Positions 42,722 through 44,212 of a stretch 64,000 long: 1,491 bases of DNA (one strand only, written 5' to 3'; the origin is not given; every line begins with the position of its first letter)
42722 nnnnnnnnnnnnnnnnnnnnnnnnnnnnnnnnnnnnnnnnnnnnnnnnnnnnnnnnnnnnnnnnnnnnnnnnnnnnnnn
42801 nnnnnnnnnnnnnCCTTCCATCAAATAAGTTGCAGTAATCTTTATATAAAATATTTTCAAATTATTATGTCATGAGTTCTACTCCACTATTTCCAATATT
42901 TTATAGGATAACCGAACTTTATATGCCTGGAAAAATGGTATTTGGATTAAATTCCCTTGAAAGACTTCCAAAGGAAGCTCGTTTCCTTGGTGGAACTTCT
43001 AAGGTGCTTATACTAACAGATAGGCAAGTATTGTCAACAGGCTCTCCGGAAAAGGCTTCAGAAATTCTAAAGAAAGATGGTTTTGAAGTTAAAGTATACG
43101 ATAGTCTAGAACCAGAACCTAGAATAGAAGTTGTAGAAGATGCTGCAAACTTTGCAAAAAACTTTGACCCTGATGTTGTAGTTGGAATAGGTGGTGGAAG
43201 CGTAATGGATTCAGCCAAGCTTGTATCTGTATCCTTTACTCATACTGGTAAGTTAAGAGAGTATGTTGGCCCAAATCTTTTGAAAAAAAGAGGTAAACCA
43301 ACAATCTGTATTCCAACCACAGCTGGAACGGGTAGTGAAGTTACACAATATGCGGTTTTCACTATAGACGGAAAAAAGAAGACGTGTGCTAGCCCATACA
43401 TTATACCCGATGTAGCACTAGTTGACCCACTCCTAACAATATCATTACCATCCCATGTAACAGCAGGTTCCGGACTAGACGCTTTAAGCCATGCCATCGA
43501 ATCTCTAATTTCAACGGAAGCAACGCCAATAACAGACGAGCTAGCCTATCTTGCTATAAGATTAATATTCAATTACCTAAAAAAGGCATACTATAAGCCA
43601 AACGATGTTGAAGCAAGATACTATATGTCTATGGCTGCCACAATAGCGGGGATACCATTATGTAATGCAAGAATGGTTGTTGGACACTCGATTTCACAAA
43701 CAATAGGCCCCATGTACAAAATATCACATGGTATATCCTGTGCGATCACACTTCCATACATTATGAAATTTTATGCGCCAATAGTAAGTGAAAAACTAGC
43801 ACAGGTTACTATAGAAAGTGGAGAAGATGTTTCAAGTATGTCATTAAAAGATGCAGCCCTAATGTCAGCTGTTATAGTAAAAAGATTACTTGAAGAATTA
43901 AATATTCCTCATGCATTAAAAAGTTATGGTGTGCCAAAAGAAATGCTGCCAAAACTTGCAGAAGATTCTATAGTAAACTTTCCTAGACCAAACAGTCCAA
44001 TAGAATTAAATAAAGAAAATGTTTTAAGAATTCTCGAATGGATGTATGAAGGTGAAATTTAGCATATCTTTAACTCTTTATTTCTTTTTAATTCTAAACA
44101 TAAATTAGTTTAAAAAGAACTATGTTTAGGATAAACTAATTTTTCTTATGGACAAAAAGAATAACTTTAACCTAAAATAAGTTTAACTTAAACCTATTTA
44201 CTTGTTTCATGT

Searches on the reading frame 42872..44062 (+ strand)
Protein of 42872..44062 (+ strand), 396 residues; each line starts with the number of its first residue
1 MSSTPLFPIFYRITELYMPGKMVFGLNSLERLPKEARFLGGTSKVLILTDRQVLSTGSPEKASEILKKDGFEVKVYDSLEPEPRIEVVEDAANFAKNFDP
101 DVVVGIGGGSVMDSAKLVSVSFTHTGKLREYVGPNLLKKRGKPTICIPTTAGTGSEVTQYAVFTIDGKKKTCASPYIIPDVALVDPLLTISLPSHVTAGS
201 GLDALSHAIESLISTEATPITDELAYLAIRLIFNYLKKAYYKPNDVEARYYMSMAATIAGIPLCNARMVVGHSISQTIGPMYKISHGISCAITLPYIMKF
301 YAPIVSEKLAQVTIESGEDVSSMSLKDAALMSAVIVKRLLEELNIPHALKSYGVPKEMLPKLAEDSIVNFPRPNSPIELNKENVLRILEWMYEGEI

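Call 74: search_protein_families(library=pfam, proteins=[window:42872-44062:+], max_evalue=0.001)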
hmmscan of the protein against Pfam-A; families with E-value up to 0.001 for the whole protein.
window:42872-44062:+ (396 aa): 3 families
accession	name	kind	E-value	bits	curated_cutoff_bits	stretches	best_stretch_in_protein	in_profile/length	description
PF00465.25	Fe-ADH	-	1.8e-48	164.8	31.3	1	19-186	1-168/168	Iron-containing alcohol dehydrogenase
PF25137.1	ADH_Fe_C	-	9e-45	153.2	27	1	197-389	1-191/194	Fe-containing alcohol dehydrogenase family, C-terminal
PF13685.12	Fe-ADH_2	-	6.3e-12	46.2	28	1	25-121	3-96/149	Iron-containing alcohol dehydrogenase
